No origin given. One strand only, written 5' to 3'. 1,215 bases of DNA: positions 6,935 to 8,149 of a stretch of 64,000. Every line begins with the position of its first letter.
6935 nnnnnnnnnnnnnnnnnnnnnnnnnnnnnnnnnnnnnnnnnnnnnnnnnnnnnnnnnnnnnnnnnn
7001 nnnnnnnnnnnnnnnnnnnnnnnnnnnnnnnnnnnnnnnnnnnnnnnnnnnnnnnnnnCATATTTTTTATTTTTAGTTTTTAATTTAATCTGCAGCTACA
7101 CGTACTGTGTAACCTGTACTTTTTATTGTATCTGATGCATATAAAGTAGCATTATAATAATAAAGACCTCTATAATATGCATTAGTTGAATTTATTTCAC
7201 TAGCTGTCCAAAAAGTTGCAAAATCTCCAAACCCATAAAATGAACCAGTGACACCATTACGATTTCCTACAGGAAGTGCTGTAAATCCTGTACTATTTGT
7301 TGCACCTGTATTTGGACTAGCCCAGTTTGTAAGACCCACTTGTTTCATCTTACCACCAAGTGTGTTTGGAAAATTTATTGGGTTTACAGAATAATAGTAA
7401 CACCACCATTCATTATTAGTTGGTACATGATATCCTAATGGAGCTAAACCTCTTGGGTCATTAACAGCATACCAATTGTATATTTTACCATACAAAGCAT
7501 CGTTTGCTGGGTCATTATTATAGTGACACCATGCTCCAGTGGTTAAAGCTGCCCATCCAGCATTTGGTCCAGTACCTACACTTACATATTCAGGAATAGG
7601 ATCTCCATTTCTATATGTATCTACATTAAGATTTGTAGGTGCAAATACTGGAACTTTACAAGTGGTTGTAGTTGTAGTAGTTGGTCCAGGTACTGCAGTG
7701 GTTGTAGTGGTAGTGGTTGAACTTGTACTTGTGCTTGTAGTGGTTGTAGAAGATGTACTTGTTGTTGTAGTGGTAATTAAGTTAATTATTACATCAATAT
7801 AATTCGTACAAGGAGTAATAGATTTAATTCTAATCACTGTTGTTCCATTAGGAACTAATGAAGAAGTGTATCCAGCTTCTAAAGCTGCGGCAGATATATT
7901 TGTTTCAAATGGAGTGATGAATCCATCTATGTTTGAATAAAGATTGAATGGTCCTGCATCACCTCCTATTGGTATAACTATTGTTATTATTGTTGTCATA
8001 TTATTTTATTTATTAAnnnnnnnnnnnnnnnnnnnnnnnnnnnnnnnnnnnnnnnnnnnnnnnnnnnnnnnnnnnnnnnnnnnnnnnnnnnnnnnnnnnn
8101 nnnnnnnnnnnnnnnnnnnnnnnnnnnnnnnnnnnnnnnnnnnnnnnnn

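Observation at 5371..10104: Tail-fibre cassette of five paralogs built by domain shuffling: two FISUMP C-terminal domains, one tail-collar domain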

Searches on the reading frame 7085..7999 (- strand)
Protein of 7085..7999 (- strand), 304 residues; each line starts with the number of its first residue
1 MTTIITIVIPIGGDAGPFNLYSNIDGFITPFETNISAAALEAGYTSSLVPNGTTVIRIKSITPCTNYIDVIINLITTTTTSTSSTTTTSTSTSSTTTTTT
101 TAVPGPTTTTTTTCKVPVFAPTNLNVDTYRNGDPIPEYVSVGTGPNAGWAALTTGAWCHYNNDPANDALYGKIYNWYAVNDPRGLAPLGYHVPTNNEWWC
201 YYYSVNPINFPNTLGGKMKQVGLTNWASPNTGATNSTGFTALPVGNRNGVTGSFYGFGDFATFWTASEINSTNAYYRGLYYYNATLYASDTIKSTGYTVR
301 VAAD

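Call 3: search_protein_families(library=ncbifam, proteins=[window:7085-7999:-], max_evalue=0.01)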
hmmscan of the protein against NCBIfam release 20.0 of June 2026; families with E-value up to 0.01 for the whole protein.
window:7085-7999:- (304 aa): 1 family
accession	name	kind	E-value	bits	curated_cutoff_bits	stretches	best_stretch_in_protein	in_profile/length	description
TIGR02145.1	Fib_succ_major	domain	1.2e-18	68.4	41.65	1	155-301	32-173/176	FISUMP domain-containing protein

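Call 4: search_protein_families(library=pfam, proteins=[window:7085-7999:-], max_evalue=0.01)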
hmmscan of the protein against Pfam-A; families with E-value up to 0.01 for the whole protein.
window:7085-7999:- (304 aa): 1 family
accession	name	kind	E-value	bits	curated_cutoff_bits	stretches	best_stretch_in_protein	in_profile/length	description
PF09603.15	Fib_succ_major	-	5e-26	92.5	33.9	1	123-280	12-167/187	Fibrobacter succinogenes major domain (Fib_succ_major)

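Call 5: search_protein_families(library=phrogs, proteins=[window:7085-7999:-], max_evalue=0.01)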
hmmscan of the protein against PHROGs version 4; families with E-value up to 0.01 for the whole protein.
window:7085-7999:- (304 aa): 0 families

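Call 26: search_solved_structures(query=window:7085-7999:-, max_evalue=1, show_alignments=2)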
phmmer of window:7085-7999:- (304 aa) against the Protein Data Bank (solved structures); distinct sequences matched with E-value up to 1: 0.

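Call 30: find_homologous_proteins(query=window:7085-7999:-, max_evalue=0.00001)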
Query window:7085-7999:- (304 aa): 4012 proteins with E <= 0.00001 among 8000 candidates; the best 120 are listed.
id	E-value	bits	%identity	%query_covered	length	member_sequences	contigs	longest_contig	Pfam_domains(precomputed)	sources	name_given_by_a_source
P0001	1.1e-194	664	99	100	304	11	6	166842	PF09603.16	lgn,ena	-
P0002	2.3e-109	383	77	67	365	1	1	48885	PF09603.16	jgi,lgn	jgi:uncharacterized protein (TIGR02145 family)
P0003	4.3e-92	327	52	63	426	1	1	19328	PF09603.16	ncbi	-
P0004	1.3e-88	315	49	60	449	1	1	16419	PF09603.16,PF26707.1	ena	-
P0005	2.8e-87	311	47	63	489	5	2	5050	PF09603.16,PF26707.1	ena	-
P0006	8.5e-86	306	44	63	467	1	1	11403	PF09603.16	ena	-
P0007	8.9e-84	299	44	65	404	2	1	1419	PF09603.16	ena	-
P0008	1.2e-83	299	46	60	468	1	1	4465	PF09603.16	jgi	jgi:uncharacterized protein (TIGR02145 family)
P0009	1.5e-83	299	48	60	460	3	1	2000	PF09603.16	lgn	-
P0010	3.0e-83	298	51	60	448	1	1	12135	PF09603.16,PF26707.1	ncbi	-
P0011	5.2e-83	297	46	63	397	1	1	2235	PF09603.16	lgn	-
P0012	5.4e-83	297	47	62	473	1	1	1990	PF09603.16,PF26696.1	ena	-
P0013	4.8e-82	294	47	60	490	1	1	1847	PF09603.16,PF26707.1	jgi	jgi:uncharacterized protein (TIGR02145 family)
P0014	1.6e-81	292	48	60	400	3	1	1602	PF09603.16,PF26707.1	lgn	-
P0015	3.1e-81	291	50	100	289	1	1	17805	PF09603.16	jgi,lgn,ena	jgi:uncharacterized protein (TIGR02145 family)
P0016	9.2e-81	290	48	62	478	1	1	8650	PF09603.16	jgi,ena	jgi:uncharacterized protein (TIGR02145 family)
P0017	2.9e-80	288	48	62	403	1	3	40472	PF09603.16,PF26707.1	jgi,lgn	-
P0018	6.2e-80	287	49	62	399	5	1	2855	PF09603.16,PF26707.1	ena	-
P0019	1.0e-79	286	47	66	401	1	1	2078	PF09603.16,PF26707.1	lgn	-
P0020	4.1e-79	284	37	98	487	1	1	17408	PF09603.16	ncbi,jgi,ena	ncbi:MAG: fibrobacter succinogenes major paralogous domain-containing protein [Bacteroidota bacteriu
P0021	6.0e-79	284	49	60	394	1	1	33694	PF09603.16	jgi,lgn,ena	jgi:uncharacterized protein (TIGR02145 family)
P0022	6.7e-79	283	48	59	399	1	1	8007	PF09603.16,PF26707.1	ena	-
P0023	7.0e-78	280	49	60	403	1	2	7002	PF09603.16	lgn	-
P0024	1.1e-77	279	49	62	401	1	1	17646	PF09603.16,PF26707.1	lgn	-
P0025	6.5e-77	277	47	62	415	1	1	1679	PF09603.16,PF26707.1,PF07603.18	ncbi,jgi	jgi:uncharacterized protein (TIGR02145 family)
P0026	3.5e-76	274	44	62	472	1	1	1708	PF09603.16,PF26696.1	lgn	-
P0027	4.1e-76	274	47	62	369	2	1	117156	PF09603.16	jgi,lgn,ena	jgi:uncharacterized protein (TIGR02145 family)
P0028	2.5e-75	272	45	60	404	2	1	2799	PF09603.16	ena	-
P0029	3.7e-75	271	40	77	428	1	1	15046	PF09603.16,PF26707.1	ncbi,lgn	ncbi:MAG: fibrobacter succinogenes major paralogous domain-containing protein [Flavobacteriaceae bac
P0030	1.1e-74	270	46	62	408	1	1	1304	PF09603.16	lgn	-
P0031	1.6e-74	269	47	100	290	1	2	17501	PF09603.16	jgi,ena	jgi:uncharacterized protein (TIGR02145 family)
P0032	2.3e-74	269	44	61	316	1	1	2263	PF09603.16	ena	-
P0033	1.2e-73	266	37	79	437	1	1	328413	PF09603.16,PF07603.18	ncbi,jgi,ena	ncbi:MAG: fibrobacter succinogenes major paralogous domain-containing protein [bacterium]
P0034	2.3e-73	265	45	68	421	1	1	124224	PF09603.16,PF01833.31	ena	-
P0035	1.7e-72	262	38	88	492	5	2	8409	PF09603.16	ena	-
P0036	6.1e-72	261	45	67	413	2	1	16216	PF09603.16,PF26707.1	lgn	-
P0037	7.5e-72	260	35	84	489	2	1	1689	PF09603.16,PF01833.31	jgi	jgi:uncharacterized protein (TIGR02145 family)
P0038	1.3e-71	259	46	62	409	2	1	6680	PF09603.16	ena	-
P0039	2.0e-71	259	59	39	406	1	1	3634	PF09603.16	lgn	-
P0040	4.7e-71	258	46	63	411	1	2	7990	PF09603.16,PF26707.1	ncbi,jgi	jgi:uncharacterized protein (TIGR02145 family)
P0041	4.8e-71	258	46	66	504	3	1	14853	PF09603.16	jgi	jgi:uncharacterized protein (TIGR02145 family)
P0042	3.6e-70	255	45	59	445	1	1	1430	PF09603.16,PF07603.18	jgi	jgi:uncharacterized protein (TIGR02145 family)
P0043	5.9e-70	254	45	60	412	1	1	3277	PF09603.16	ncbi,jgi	jgi:uncharacterized protein (TIGR02145 family)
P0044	1.6e-69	253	37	84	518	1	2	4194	PF09603.16,PF26707.1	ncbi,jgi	jgi:hypothetical protein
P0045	4.8e-69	251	45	60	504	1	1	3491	PF09603.16,PF00404.25,PF26707.1,PF07603.18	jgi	jgi:uncharacterized protein (TIGR02145 family)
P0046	2.3e-67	246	44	60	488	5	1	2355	PF09603.16,PF26707.1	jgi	jgi:uncharacterized protein (TIGR02145 family)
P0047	1.2e-66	243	44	61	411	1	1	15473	PF09603.16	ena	-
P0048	4.6e-66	241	40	69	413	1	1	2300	PF09603.16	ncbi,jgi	jgi:uncharacterized protein (TIGR02145 family)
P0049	4.8e-66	241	44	61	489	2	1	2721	PF09603.16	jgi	jgi:uncharacterized protein (TIGR02145 family)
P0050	2.2e-65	239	40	76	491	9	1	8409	PF09603.16,PF26707.1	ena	-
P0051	3.2e-65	238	47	60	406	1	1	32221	PF09603.16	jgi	-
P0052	1.0e-64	237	36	87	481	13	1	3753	PF09603.16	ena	-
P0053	1.0e-64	237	42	60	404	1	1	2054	PF09603.16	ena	-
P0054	1.9e-64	236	41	65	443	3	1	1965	PF09603.16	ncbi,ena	-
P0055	2.6e-64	236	44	100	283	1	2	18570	PF09603.16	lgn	-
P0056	2.9e-64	235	46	65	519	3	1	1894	PF09603.16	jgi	-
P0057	3.2e-64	235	42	62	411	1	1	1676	PF09603.16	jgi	-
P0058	3.0e-63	232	46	100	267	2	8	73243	PF09603.16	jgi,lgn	jgi:uncharacterized protein (TIGR02145 family)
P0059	7.5e-63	231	41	65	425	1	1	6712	PF09603.16,PF07603.18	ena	-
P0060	9.4e-63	230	45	63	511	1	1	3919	PF09603.16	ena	-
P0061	2.5e-62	229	45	100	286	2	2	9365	PF09603.16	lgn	-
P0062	9.3e-62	227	43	100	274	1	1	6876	PF09603.16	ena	-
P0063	7.3e-61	224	39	70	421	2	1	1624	PF09603.16,PF26707.1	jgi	jgi:uncharacterized protein (TIGR02145 family)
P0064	1.0e-60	224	46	65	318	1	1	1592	PF09603.16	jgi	jgi:uncharacterized protein (TIGR02145 family)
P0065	8.5e-60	221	46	100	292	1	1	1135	PF09603.16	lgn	-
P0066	3.1e-59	219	41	65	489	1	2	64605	PF09603.16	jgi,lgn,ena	jgi:uncharacterized protein (TIGR02145 family)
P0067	3.2e-59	219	43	62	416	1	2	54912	PF09603.16,PF26707.1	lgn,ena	-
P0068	4.9e-59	218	44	60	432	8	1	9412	PF09603.16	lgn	-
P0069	5.5e-59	218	34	71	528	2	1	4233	PF09603.16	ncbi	-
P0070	5.6e-59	218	42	100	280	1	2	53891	PF09603.16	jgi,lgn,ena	jgi:uncharacterized protein (TIGR02145 family)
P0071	1.2e-58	217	53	63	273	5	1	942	PF09603.16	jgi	-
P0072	2.7e-58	216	36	70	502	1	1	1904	PF09603.16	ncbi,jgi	jgi:uncharacterized protein (TIGR02145 family)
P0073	4.0e-58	215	38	73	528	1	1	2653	PF09603.16,PF26696.1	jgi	jgi:uncharacterized protein (TIGR02145 family)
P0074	4.6e-58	215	41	61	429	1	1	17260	PF09603.16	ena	-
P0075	7.8e-57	211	51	70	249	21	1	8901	PF09603.16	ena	-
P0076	8.5e-57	211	54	60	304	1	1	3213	PF09603.16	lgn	-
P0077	1.2e-56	210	43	100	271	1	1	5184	PF09603.16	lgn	-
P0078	3.9e-56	209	41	100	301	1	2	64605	PF09603.16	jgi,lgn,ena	jgi:uncharacterized protein (TIGR02145 family)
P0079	4.2e-56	209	48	62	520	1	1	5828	PF09603.16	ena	-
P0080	7.2e-56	208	35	87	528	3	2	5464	PF09603.16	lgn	-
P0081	7.5e-56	208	46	100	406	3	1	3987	PF09603.16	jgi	jgi:uncharacterized protein (TIGR02145 family)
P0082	8.1e-56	208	51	60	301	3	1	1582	PF09603.16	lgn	-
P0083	1.1e-55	207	42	100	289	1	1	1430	PF09603.16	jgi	-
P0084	1.5e-55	207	40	62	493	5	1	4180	PF09603.16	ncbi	-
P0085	2.7e-55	206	40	62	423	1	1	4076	PF09603.16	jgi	jgi:uncharacterized protein (TIGR02145 family)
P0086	5.4e-55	205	46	54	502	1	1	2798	PF09603.16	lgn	-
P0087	7.8e-55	204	42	100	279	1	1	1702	PF09603.16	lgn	-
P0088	8.4e-55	204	39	62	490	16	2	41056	PF09603.16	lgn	-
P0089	9.6e-55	204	41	99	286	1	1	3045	PF09603.16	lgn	-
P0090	9.8e-55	204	46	88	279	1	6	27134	PF09603.16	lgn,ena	-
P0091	1.7e-54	203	40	100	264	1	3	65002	PF09603.16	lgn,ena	-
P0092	4.4e-54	202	45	100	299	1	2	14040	PF09603.16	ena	-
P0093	5.6e-54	202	47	52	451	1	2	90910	PF09603.16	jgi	jgi:uncharacterized protein (TIGR02145 family)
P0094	7.6e-54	201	49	62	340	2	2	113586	PF09603.16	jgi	jgi:uncharacterized protein (TIGR02145 family)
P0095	2.6e-53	199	32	81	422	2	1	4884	PF09603.16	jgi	jgi:uncharacterized protein (TIGR02145 family)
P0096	2.9e-53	199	50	62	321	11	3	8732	PF09603.16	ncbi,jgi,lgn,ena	jgi:uncharacterized protein (TIGR02145 family)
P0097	3.7e-53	199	39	60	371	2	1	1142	PF09603.16,PF26707.1,PF07603.18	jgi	jgi:uncharacterized protein (TIGR02145 family)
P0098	4.7e-53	199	43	60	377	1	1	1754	PF09603.16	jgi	jgi:uncharacterized protein (TIGR02145 family)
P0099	7.7e-53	198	46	63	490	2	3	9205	PF09603.16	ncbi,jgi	jgi:uncharacterized protein (TIGR02145 family)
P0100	1.7e-52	197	46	63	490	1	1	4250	PF09603.16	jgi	jgi:uncharacterized protein (TIGR02145 family)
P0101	1.9e-52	197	42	100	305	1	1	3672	PF09603.16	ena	-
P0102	1.9e-52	197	40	62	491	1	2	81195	PF09603.16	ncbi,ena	-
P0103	2.1e-52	196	52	65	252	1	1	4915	PF09603.16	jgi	jgi:uncharacterized protein (TIGR02145 family)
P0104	3.4e-52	196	39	62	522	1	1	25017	PF09603.16,PF07603.18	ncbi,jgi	jgi:uncharacterized protein (TIGR02145 family)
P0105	3.5e-52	196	40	100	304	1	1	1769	PF09603.16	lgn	-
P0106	6.2e-52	195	48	62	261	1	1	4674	PF09603.16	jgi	jgi:uncharacterized protein (TIGR02145 family)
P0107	8.2e-52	194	37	69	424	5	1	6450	PF09603.16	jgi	jgi:uncharacterized protein (TIGR02145 family)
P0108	9.3e-52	194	39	64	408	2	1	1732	PF09603.16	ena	-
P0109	1.1e-51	194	41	100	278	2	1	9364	PF09603.16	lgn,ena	-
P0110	2.1e-51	193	51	62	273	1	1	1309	PF09603.16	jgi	-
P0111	3.0e-51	193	39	100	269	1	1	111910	PF09603.16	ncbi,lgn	-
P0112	4.3e-51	192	50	62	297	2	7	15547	PF09603.16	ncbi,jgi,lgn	jgi:uncharacterized protein (TIGR02145 family)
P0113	4.4e-51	192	51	62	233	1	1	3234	PF09603.16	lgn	-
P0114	4.7e-51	192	52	62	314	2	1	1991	PF09603.16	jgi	jgi:uncharacterized protein (TIGR02145 family)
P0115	5.4e-51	192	51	62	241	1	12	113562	PF09603.16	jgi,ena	jgi:uncharacterized protein (TIGR02145 family)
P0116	6.2e-51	192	47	77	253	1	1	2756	PF09603.16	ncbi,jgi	jgi:uncharacterized protein (TIGR02145 family)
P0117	1.3e-50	191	46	72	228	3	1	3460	PF09603.16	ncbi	-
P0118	1.9e-50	190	52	62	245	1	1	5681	PF09603.16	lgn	-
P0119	2.0e-50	190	50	62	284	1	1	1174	PF09603.16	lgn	-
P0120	2.2e-50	190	46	77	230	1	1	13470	PF09603.16,PF26707.1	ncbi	-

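Call 31: find_encoding_contigs(protein=P0001, flank=10000, max_places=6)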
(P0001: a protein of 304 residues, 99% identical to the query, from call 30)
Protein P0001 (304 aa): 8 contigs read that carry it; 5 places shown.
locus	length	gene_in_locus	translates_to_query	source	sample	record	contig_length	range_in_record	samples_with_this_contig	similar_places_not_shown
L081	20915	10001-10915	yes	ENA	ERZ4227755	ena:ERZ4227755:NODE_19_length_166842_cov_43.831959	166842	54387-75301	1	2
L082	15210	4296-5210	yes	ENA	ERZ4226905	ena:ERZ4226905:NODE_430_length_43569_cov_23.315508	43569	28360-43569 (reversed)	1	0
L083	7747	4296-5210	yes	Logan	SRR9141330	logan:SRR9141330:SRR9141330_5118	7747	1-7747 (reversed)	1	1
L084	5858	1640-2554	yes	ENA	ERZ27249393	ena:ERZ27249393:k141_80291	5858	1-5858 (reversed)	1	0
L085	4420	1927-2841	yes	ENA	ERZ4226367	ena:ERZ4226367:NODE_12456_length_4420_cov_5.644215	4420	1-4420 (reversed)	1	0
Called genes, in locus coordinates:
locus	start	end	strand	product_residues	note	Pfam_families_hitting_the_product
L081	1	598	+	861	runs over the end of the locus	PF16510:P22_portal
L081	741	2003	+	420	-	-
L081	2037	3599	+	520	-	PF23898:Crass_capsid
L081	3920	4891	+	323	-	-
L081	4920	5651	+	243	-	-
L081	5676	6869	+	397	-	-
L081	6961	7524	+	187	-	-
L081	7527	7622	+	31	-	-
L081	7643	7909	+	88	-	-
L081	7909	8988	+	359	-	-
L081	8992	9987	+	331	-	-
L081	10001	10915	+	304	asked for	PF09603:Fib_succ_major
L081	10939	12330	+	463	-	PF09603:Fib_succ_major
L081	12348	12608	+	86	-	-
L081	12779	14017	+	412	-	-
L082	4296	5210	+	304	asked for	PF09603:Fib_succ_major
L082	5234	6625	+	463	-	PF09603:Fib_succ_major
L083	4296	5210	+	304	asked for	PF09603:Fib_succ_major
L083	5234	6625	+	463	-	PF09603:Fib_succ_major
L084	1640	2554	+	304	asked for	PF09603:Fib_succ_major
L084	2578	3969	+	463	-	PF09603:Fib_succ_major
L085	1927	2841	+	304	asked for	PF09603:Fib_succ_major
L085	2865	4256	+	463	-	PF09603:Fib_succ_major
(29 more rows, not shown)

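Call 41: predict_structure(alignment_id=A1)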
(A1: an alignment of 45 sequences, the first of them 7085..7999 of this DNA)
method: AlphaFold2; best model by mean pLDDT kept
length: 304 residues; sequences in the alignment: 45
mean_pLDDT: 85.1   pTM: 0.62
mean pLDDT of the five models: 85.1, 83.8, 82.6, 81.8, 81.5
residues with pLDDT >= 90: 188; 70-90: 65; 50-70: 19; < 50: 32
segments of 3 or more residues with pLDDT < 50: 76-87, 89-92, 98-111
pLDDT, mean of each block of 10 residues (from residue 1): 88 86 95 94 94 93 80 57 41 47 46 77 95 91 70 93 88 97 97 94 79 90 96 93 92 90 97 97 95 97 94
secondary structure, 60 per line:
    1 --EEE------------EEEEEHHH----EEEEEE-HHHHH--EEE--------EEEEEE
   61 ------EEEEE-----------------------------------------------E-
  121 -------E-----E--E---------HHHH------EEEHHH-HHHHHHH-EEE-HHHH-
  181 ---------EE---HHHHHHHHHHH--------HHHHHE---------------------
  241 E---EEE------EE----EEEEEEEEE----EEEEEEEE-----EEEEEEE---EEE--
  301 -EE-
elements in order: E3-5 E18-22 E30-35 H37-41 E44-46 E55-60 E67-71 H147-150 E157-159 H164-170 E172-174 H176-179 H195-205 H214-218 E245-247 E260-268 E273-280 E286-292 E296-298

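Call 44: fold_search(model_id=the predicted structure, library=pdb)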
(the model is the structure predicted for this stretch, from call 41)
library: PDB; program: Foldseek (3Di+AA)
matches with E <= 10: 142; with E <= 0.001: 0
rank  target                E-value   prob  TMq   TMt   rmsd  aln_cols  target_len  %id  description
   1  4eps                  3.5e-01  0.41  0.12  0.07   2.6        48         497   29  Crystal structure of a fimbrial protein (BACOVA_04982) from Bacteroides ovatus ATCC 8483 at 1.85 A resolution (released 2012-06-13)
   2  8oks_A                3.5e-01  0.13  0.11  0.29  12.7       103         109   16  Crystal structure of Bdellovibrio bacteriovorus Bd2740 C-terminal domain (released 2023-10-25)
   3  8oks_B                3.8e-01  0.51  0.11  0.27   4.0        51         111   14  Crystal structure of Bdellovibrio bacteriovorus Bd2740 C-terminal domain (released 2023-10-25)
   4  1c3a_B                1.3e+00  0.08  0.10  0.21   5.3        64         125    8  CRYSTAL STRUCTURE OF FLAVOCETIN-A FROM THE HABU SNAKE VENOM, A NOVEL CYCLIC TETRAMER OF C-TYPE LECTIN-LIKE HETERODIMER (released 2000-03-06)
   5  5d7d_A                1.5e+00  0.03  0.08  0.11   8.1        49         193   20  Crystal structure of the ATP binding domain of S. aureus GyrB complexed with a ligand (released 2015-11-11)
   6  1ixx_B                1.7e+00  0.07  0.18  0.36  12.3       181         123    7  CRYSTAL STRUCTURE OF COAGULATION FACTORS IX/X-BINDING PROTEIN (IX/X-BP) FROM VENOM OF HABU SNAKE WITH A HETERODIMER OF (released 1998-05-06)
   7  9imj                  1.8e+00  0.04  0.09  0.07  11.0        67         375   15  Bacteriophage T6 topoisomerase II ATPase domain crystal strcuture (released 2024-09-25)
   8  4urm_A                1.8e+00  0.02  0.09  0.12   8.0        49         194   20  Crystal Structure of Staph GyraseB 24kDa in complex with Kibdelomycin (released 2014-07-30)
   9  5zwa_B                1.9e+00  0.04  0.08  0.09   7.7        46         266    4  Crystal structure of Pyridoxal kinase (PdxK) from Salmonella typhimurium in complex with ADP, PL-linked to Lys233 via  (released 2019-05-29)
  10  7ptf_B                1.9e+00  0.03  0.09  0.12  13.1        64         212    9  Pseudomonas aeruginosa DNA gyrase B 24kDa ATPase subdomain complexed with novobiocin (released 2022-10-05)
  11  3ttz_B                1.9e+00  0.02  0.08  0.12   8.1        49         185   20  Crystal structure of a topoisomerase ATPase inhibitor (released 2011-11-16)
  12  3u2d_B                1.9e+00  0.02  0.08  0.12   8.1        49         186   20  S. aureus GyrB ATPase domain in complex with small molecule inhibitor (released 2012-01-11)
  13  3ttz_A                1.9e+00  0.02  0.08  0.11   8.1        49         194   20  Crystal structure of a topoisomerase ATPase inhibitor (released 2011-11-16)
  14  1v4l_B                2.1e+00  0.07  0.10  0.22   4.9        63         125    8  Crystal structure of a platelet agglutination factor isolated from the venom of Taiwan habu (Trimeresurus mucrosquamat (released 2003-12-02)
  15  5z9p_B                2.2e+00  0.02  0.08  0.12   8.0        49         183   24  Bacterial GyrB ATPase domain in complex with a chemical fragment (released 2018-12-12)
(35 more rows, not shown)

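Call 48: find_related_loci(query=A1, collection=viral_contigs, flank=8000)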
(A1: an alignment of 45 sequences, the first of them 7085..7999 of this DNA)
Query A1 (304 aa) in viral_contigs; peptide patterns used: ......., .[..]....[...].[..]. (x = any residue, [..] = any of these).
347 stretches matched a pattern; 336 encode a relative of the query (tblastn E <= 1e-3); the best 80 are kept; 79 distinct loci.
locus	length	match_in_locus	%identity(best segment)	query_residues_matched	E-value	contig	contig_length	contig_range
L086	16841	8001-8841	77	1-304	8e-102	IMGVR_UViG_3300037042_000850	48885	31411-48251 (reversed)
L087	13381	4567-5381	68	1-304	9e-87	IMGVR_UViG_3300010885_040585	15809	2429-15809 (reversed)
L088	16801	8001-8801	46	1-304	4e-67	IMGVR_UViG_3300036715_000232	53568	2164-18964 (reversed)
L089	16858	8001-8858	42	1-304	2e-56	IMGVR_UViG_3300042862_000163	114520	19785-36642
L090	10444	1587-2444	42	1-304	2e-56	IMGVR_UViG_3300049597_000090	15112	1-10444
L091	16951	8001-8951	45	4-304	8e-56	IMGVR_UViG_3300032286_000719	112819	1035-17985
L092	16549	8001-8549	49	123-304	2e-52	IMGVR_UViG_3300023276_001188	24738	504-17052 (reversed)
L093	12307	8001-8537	50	118-304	3e-52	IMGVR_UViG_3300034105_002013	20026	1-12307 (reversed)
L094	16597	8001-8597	46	102-304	4e-52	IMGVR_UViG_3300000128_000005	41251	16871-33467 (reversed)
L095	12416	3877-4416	49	117-304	5e-52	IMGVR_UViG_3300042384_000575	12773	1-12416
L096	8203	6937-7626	45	66-304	1e-51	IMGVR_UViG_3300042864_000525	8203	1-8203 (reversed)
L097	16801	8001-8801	46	1-304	4e-67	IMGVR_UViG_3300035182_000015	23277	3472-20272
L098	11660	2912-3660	52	1-304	7e-51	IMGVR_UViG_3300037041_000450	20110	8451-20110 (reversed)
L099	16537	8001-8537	49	118-304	7e-51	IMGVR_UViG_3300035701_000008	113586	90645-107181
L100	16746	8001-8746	52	1-304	2e-50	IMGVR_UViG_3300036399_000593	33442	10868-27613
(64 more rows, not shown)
